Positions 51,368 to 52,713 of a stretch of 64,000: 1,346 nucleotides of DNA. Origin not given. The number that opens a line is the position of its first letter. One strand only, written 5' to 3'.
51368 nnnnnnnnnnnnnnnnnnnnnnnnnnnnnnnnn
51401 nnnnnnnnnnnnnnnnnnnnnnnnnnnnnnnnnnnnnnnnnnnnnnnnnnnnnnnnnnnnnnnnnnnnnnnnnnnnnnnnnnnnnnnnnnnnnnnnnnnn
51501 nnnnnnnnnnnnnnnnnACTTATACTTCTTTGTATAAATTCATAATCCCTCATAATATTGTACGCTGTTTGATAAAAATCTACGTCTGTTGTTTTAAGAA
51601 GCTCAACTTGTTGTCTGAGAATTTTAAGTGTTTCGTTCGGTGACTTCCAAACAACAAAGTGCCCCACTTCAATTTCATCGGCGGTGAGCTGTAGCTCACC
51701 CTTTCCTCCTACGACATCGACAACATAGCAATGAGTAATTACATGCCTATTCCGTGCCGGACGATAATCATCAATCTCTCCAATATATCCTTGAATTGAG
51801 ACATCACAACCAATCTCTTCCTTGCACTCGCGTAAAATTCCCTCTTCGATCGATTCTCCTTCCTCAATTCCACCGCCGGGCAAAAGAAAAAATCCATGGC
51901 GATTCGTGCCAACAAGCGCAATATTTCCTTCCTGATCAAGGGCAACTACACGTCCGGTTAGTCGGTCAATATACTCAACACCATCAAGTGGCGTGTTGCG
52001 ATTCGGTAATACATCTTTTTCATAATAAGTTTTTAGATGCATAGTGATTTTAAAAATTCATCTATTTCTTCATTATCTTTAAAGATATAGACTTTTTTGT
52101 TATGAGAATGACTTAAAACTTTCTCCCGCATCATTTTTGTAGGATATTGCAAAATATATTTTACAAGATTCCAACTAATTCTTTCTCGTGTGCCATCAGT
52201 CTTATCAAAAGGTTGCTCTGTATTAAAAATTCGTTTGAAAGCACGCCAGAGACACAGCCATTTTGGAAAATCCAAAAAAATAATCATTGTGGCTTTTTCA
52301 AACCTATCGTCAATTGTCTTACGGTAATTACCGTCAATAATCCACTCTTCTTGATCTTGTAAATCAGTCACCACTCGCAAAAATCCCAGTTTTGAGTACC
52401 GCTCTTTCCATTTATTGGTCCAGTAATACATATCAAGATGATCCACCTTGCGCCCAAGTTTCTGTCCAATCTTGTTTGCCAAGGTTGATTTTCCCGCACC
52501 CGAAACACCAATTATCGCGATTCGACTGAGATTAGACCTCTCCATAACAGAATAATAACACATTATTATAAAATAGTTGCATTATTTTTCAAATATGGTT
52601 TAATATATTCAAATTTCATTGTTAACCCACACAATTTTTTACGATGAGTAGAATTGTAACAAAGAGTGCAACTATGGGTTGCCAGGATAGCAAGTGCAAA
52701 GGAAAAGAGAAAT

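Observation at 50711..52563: NUDIX-domain fusion protein translationally coupled to a P-loop kinase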

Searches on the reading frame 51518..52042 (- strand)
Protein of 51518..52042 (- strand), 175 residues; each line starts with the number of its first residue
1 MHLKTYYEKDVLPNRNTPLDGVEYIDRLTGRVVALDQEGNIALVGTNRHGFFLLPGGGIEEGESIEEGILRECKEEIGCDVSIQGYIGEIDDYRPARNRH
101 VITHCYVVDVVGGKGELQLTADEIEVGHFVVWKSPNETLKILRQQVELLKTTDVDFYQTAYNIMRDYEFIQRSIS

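Call 46: search_solved_structures(query=window:51518-52042:-, max_evalue=0.001)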
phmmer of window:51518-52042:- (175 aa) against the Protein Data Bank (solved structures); distinct sequences matched with E-value up to 0.001: 23.
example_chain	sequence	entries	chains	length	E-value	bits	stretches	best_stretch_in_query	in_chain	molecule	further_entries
2azw_A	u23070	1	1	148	4.1e-10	43.1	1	23-144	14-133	MutT/nudix family protein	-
3o8s_A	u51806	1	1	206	3e-09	40.3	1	33-131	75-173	ADP-ribose pyrophosphatase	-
2yyh_A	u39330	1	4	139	6.9e-06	29.3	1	52-116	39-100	8-OXO-dGTPase domain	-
3id9_A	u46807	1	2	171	1.2e-05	28.6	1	48-110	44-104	MutT/NUDIX family protein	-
2qjo_A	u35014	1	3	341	2.5e-05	27.5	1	49-114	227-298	Bifunctional NMN adenylyltransferase/Nudix hydrolase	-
9t4k_A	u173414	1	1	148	2.9e-05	27.3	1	14-144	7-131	Diphosphoinositol polyphosphate phosphohydrolase 1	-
9t4m_A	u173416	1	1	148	5.1e-05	26.5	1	14-144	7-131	Diphosphoinositol polyphosphate phosphohydrolase 1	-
6pck_A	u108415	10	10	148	5.1e-05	26.5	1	14-144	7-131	Diphosphoinositol polyphosphate phosphohydrolase 1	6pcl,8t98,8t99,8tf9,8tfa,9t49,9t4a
6wo7_A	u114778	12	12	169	5.4e-05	26.4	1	13-144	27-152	Diphosphoinositol polyphosphate phosphohydrolase 1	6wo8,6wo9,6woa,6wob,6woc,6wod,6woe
9t4c_A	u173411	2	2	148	5.8e-05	26.3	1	14-144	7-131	Diphosphoinositol polyphosphate phosphohydrolase 1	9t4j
9t48_A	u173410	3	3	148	6.4e-05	26.2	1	14-144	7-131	Diphosphoinositol polyphosphate phosphohydrolase 1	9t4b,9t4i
9t4l_A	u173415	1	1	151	6.9e-05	26.1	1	14-144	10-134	Diphosphoinositol polyphosphate phosphohydrolase 1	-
9t4f_A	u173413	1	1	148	7e-05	26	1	14-144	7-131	Diphosphoinositol polyphosphate phosphohydrolase 1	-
2fvv_A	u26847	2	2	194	7.4e-05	26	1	13-144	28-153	Diphosphoinositol polyphosphate phosphohydrolase 1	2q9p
7tn4_A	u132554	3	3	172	7.4e-05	26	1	14-144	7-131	Diphosphoinositol polyphosphate phosphohydrolase 1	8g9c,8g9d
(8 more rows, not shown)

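Call 50: find_homologous_proteins(query=window:51518-52042:-, max_evalue=0.000001)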
Query window:51518-52042:- (175 aa): 81 proteins with E <= 0.000001 among 135 candidates.
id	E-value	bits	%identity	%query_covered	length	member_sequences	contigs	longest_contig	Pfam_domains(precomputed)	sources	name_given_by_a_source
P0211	2.4e-47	179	48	98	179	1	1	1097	PF00293.35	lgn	-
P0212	1.5e-46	177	48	97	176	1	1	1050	PF00293.35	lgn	-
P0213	1.6e-46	176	48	97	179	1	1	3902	PF00293.35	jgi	jgi:8-oxo-dGTP diphosphatase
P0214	6.2e-46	174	47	97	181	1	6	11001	PF00293.35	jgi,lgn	jgi:ADP-ribose pyrophosphatase YjhB (NUDIX family)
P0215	5.3e-45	171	46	97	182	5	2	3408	PF00293.35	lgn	-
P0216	6.1e-44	168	47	99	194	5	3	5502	PF00293.35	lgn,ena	-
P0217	6.3e-44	168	46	98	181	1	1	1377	PF00293.35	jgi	jgi:8-oxo-dGTP diphosphatase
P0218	3.2e-41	159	45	98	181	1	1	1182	PF00293.35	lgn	-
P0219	3.1e-40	156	46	98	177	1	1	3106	PF00293.35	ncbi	-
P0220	6.8e-40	155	42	98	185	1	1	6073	PF00293.35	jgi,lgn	-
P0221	1.4e-39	154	45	98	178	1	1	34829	PF00293.35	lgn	-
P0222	2.2e-38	150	42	99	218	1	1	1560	PF00293.35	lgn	-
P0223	2.2e-38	150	43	97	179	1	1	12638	PF00293.35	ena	-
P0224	4.9e-36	142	49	83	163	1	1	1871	PF00293.35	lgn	-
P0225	1.9e-35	140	43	97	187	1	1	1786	PF00293.35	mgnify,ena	mgnify:CR=1 FL=1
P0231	1.7e-32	131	40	96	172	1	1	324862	PF00293.35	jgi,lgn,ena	-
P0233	5.0e-32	129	40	98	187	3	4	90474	PF00293.35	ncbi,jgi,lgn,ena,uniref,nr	ncbi:MAG TPA: hypothetical protein DCZ84_01135 [Candidatus Vogelbacteria bacterium]|uniref:Nudix hyd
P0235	7.1e-32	129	38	98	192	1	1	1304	PF00293.35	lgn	-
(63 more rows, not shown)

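Call 51: find_encoding_contigs(protein=P0214, flank=4000, max_places=3)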
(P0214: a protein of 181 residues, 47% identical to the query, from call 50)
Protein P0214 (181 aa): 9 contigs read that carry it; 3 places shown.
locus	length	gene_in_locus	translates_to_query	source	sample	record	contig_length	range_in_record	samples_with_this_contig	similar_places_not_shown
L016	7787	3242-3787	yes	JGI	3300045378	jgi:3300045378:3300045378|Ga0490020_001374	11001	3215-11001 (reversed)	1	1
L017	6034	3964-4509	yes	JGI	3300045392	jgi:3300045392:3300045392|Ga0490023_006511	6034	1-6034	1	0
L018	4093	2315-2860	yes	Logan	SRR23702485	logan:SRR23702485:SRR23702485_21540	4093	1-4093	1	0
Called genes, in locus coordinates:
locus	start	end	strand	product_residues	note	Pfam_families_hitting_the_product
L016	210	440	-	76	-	-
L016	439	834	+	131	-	-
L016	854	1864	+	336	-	PF00579:tRNA-synt_1b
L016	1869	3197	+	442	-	PF01336:tRNA_anti-codon, PF00152:tRNA-synt_2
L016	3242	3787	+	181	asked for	PF00293:NUDIX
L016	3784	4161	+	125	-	-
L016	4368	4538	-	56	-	-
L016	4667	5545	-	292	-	-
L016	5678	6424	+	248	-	PF02616:SMC_ScpA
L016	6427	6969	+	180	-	PF04079:SMC_ScpB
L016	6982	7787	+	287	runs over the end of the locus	PF00768:Peptidase_S11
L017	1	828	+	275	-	?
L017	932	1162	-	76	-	-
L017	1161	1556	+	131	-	-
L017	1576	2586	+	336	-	PF00579:tRNA-synt_1b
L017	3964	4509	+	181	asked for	PF00293:NUDIX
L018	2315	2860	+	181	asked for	PF00293:NUDIX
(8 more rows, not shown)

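Call 52: find_encoding_contigs(protein=P0221, flank=4000, max_places=2)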
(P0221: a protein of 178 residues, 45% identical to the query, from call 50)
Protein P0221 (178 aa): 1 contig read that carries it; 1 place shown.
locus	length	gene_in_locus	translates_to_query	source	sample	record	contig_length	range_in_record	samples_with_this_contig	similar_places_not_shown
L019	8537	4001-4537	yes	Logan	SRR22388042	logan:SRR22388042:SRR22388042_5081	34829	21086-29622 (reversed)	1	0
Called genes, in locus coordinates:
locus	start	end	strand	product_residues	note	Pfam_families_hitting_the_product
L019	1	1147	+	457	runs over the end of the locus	-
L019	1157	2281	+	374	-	PF05343:Peptidase_M42 (faint), PF04389:Peptidase_M28, PF01546:Peptidase_M20, PF07687:M20_dimer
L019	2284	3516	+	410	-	PF01546:Peptidase_M20, PF07687:M20_dimer (weak)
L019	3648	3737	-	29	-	-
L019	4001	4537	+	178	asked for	PF00293:NUDIX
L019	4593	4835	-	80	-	-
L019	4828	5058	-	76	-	-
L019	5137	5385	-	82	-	-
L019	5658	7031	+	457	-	PF04715:, PF00425:Chorismate_bind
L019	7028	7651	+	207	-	PF00117:GATase, PF07722:Peptidase_C26 (weak)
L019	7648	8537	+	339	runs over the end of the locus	PF02885:Glycos_trans_3N, PF00591:Glycos_transf_3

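Call 53: find_encoding_contigs(protein=P0233, flank=4000, max_places=2)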
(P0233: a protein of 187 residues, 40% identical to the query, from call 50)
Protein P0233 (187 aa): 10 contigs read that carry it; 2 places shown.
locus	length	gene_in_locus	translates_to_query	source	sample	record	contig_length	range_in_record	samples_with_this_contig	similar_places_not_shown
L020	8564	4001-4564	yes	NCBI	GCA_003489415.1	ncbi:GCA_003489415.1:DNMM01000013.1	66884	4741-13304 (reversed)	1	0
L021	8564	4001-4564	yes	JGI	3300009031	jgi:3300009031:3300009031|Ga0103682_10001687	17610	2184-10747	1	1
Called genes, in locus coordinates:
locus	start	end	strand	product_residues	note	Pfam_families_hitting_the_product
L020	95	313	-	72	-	-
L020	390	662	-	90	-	PF00216:Bac_DNA_binding, PF18291:HU-HIG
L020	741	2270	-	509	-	PF12072:RNase_Y_N, PF00013:KH_1 (weak), PF08668:HDOD (faint), PF01966:HD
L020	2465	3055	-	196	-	PF00574:CLP_protease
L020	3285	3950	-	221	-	PF00300:His_Phos_1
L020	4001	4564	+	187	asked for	PF00293:NUDIX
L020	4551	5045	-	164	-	PF01467:CTP_transf_like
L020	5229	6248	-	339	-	PF05697:Trigger_N, PF05698:Trigger_C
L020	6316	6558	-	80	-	-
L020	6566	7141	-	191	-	-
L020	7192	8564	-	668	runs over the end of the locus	PF03030:H_PPase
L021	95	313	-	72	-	-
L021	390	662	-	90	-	PF00216:Bac_DNA_binding, PF18291:HU-HIG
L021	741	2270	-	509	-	PF12072:RNase_Y_N, PF00013:KH_1 (weak), PF08668:HDOD (faint), PF01966:HD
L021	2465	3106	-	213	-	PF00574:CLP_protease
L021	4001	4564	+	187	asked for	PF00293:NUDIX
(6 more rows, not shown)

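Call 61: search_protein_families(library=pfam, proteins=[L016:3784-4161:+], max_evalue=0.05)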
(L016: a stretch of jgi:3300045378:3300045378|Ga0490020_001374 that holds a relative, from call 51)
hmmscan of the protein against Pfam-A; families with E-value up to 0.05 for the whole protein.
L016:3784-4161:+ (125 aa): 2 families
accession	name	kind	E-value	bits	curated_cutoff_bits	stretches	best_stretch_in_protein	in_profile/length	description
PF22095.1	BT_3535-like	-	0.014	15.8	27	1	42-92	3-53/182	BT_3535-like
PF12491.13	ApoB100_C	-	0.024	15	27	1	18-50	4-35/57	Apolipoprotein B100 C terminal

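Call 82: find_encoding_contigs(protein=P0231, flank=8000, max_places=1)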
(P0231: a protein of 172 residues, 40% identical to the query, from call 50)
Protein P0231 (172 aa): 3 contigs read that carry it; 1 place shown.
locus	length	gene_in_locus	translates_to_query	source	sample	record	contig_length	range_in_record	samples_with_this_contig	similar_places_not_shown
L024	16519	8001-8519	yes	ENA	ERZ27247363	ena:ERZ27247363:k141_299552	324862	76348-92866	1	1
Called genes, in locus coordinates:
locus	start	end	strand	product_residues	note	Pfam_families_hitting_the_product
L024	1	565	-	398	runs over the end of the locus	-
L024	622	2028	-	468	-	PF00801:PKD (weak), PF18911:PKD_4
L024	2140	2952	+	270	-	-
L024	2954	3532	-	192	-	PF00281:Ribosomal_L5, PF00673:Ribosomal_L5_C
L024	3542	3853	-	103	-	PF00467:KOW (weak), PF17136:ribosomal_L24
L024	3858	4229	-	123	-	PF00238:Ribosomal_L14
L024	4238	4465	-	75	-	PF00366:Ribosomal_S17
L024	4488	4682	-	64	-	PF00831:Ribosomal_L29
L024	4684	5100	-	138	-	PF00252:Ribosomal_L16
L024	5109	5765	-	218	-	PF07650:KH_2, PF00189:Ribosomal_S3_C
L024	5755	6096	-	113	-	PF00237:Ribosomal_L22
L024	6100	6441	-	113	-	PF00203:Ribosomal_S19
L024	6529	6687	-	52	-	-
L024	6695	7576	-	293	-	-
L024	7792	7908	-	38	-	-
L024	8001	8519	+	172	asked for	PF00293:NUDIX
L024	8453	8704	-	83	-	-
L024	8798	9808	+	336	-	PF02786:CPSase_L_D2 (weak), PF02655:ATP-grasp_3 (faint), PF07478:Dala_Dala_lig_C, PF08443:RimK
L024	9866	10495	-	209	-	-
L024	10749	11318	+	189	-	PF04229:GrpB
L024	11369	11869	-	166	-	-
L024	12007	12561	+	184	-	PF13328:HD_4, PF01966:HD (weak)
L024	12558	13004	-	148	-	PF00293:NUDIX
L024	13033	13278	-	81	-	-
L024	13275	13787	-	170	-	-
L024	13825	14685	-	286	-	-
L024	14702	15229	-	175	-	PF20329:DUF6624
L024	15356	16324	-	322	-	PF21068:ATPgraspMvdD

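Call 93: search_protein_families(library=ncbifam, proteins=[P0214], max_evalue=0.01)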
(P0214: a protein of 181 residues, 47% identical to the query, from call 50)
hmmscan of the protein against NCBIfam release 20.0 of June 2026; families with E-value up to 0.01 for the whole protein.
P0214 (181 aa): 13 families
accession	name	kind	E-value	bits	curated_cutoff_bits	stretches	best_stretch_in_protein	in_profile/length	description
NF052459.1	OxoGTPPhMutT1Mycb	equivalog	4.8e-06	25.9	475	1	39-144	17-114/292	8-oxo-(d)GTP phosphatase MutT1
NF001936.0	PRK00714.1-3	equivalog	1.3e-05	25.1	118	1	48-88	32-73/155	RNA pyrophosphohydrolase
TIGR00586.1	mutt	equivalog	3.4e-05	23.9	97.9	1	45-99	26-79/129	8-oxo-dGTP diphosphatase MutT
NF041652.1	Nud_hyd_Dein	equivalog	7.1e-05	23.1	200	1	18-122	4-113/152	Nudix hydrolase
NF006530.0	PRK08999.1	equivalog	0.00014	21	245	1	48-87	30-69/315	Nudix family hydrolase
NF001938.0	PRK00714.1-5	equivalog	0.00021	20.7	116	1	49-85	43-80/172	RNA pyrophosphohydrolase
TIGR02705.1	nudix_YtkD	equivalog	0.00022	20.8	154.4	1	47-109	41-101/156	RNA deprotection pyrophosphohydrolase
NF008044.0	PRK10776.1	equivalog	0.00029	20.7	148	1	49-104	29-83/130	8-oxo-dGTP diphosphatase MutT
NF012016.0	PRK15472.1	equivalog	0.0009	19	95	1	52-85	32-65/141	nucleoside triphosphatase NudI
NF001935.0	PRK00714.1-2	equivalog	0.00096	18.7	259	1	44-95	23-75/183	RNA pyrophosphohydrolase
NF001937.0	PRK00714.1-4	equivalog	0.0027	17.4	139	1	35-94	14-74/161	RNA pyrophosphohydrolase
NF003791.0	PRK05379.2-3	equivalog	0.0039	16.4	409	1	51-98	227-274/340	bifunctional nicotinamide-nucleotide adenylyltransferase/Nudix hydroxylase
NF008736.0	PRK11762.1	equivalog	0.0048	16.4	169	1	50-91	72-114/186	ADP compounds hydrolase NudE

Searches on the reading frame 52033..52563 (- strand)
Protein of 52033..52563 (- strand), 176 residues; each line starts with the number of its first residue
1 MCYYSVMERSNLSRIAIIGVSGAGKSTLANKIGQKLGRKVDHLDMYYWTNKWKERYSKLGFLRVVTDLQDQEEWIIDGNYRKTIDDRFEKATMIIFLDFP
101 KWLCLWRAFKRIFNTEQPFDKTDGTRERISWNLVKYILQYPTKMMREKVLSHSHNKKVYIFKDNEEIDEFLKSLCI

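Call 3: search_protein_families(library=pfam, proteins=[window:52033-52563:-], max_evalue=0.01)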
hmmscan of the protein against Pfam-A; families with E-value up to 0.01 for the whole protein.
window:52033-52563:- (176 aa): 11 families
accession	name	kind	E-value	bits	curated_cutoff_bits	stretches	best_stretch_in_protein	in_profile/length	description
PF00931.28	NB-ARC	-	6.3e-05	22.8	23.5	1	7-73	13-79/248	NB-ARC domain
PF13238.12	AAA_18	-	0.00019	22.4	29.4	1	15-108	1-89/128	AAA domain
PF00005.33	ABC_tran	-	0.00026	22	25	1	13-43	12-42/137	ABC transporter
PF03193.22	RsgA_GTPase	-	0.0012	19.1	30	1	14-41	108-135/174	RsgA GTPase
PF00910.28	RNA_helicase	-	0.0014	19.5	21.5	1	16-57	2-27/105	RNA helicase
PF01926.29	MMR_HSR1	-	0.0024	18.4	21.9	1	14-40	1-26/113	50S ribosome-binding GTPase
PF03266.21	NTPase_1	-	0.0024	18.2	23.9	1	14-79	1-64/168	NTPase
PF13191.12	AAA_16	-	0.0025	18.8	32.6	1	12-89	24-103/167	AAA ATPase domain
PF13207.12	AAA_17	-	0.0029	18.3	27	0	18-40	1-21/136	AAA domain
PF13671.12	AAA_33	-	0.0063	17.3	27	1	15-40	2-25/143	AAA domain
PF13401.12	AAA_22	-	0.0076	17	27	0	15-39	8-32/130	AAA domain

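Call 4: search_protein_families(library=ncbifam, proteins=[window:52033-52563:-], max_evalue=0.01)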
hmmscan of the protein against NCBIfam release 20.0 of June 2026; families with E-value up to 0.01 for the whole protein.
window:52033-52563:- (176 aa): 21 families
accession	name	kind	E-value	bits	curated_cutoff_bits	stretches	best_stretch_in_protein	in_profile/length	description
NF005994.0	PRK08118.1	equivalog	2.6e-43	148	215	1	13-173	2-166/172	DNA topology modulation protein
NF005576.0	PRK07261.1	equivalog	5.6e-33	114.1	224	1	14-173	2-166/171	DNA topology modulation protein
NF004861.0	PRK06217.1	equivalog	4.4e-11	42.5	203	1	13-141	2-134/183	hypothetical protein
NF006015.0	PRK08154.1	subfamily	0.00021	20.5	204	1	9-38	133-162/314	anaerobic benzoate catabolism transcriptional regulator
NF004018.0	PRK05480.1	equivalog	0.00024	20.6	180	1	13-49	7-46/210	uridine kinase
NF000355.4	ribo_prot_ABC_F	equivalog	0.00029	19.8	380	1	12-58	28-79/499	ribosomal protection-like ABC-F family protein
NF010555.0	PRK13949.1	equivalog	0.00046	20.3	180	1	13-57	2-45/175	shikimate kinase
NF005115.0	PRK06547.1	equivalog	0.00083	18.8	173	1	11-47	14-51/172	hypothetical protein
TIGR03608.1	L_ocin_972_ABC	subfamily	0.00095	18.7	254.85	1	14-35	26-47/206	putative bacteriocin export ABC transporter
NF006085.0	PRK08233.1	equivalog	0.0011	18.9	198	1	15-51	8-45/184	hypothetical protein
NF010248.0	PRK13695.1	equivalog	0.0015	18.3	156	1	13-73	4-62/180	NTPase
NF040667.1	hom_kin_desulfo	exception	0.002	18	197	1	15-39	3-27/163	homoserine kinase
TIGR00235.1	udk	equivalog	0.0024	17.6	220.3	0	14-54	8-51/207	uridine kinase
NF006743.0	PRK09270.1-2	equivalog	0.003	16.6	227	1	15-45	31-62/217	nucleoside/nucleotide kinase family protein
NF005250.0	PRK06761.1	equivalog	0.0032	16.5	270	1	15-47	6-38/282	hypothetical protein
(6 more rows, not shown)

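Call 5: search_protein_families(library=padloc, proteins=[window:52033-52563:-], max_evalue=0.1)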
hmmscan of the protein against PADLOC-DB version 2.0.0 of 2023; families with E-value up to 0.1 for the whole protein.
window:52033-52563:- (176 aa): 4 families
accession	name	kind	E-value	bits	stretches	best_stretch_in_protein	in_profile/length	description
PDLC04135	mad3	-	7.6e-05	20.4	1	15-40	25-50/374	mads_3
PDLC00274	PtuA1|PtuA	-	0.00022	18.6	1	9-151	31-174/438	AAA ATPase domain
PDLC04140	mad8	-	0.00083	16.9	1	15-47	30-62/314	mads_8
PDLC02911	VakA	-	0.011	14.4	1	13-38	3-28/163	-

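Call 6: search_protein_families(library=phrogs, proteins=[window:52033-52563:-], max_evalue=0.1)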
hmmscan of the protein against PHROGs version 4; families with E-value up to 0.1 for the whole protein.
window:52033-52563:- (176 aa): 13 families
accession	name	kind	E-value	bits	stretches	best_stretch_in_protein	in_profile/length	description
phrog_761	-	other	3.3e-05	24.7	1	7-39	14-46/362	thymidylate kinase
phrog_2107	-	other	7e-05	23.6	1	12-54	3-46/201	thymidylate kinase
phrog_2071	-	other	0.0012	19.7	1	15-57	19-60/282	ATPase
phrog_6931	-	unknown function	0.0015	18.8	1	15-94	188-262/343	-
phrog_2666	-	head and packaging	0.0017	18.1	1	13-46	322-358/555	terminase large subunit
phrog_2392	-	moron, auxiliary metabolic gene and host takeover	0.002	17.5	1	13-31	508-526/726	ABC transporter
phrog_293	-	moron, auxiliary metabolic gene and host takeover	0.0029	16.6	1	13-34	164-185/1058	ABC transporter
phrog_10255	-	other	0.0052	17.6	1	14-37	3-26/230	kinase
phrog_800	-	head and packaging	0.0072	16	1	9-39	29-59/511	terminase small subunit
phrog_139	-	other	0.01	16.3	0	12-37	83-108/342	deoxynucleoside monophosphate kinase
phrog_1815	-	other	0.023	15.9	1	16-37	7-28/197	guanylate kinase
phrog_5484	-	DNA, RNA and nucleotide metabolism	0.04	14.5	1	8-75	24-84/239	DnaA-like replication initiation protein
phrog_8614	-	unknown function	0.046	13.7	1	11-71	40-99/489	-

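Call 47: search_solved_structures(query=window:52036-52563:-, max_evalue=0.001)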
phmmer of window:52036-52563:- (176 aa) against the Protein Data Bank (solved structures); distinct sequences matched with E-value up to 0.001: 1.
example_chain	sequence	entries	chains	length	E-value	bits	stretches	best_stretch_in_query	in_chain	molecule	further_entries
6c2u_A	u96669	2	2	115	0.00097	22.2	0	7-35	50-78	phosphate-loop protein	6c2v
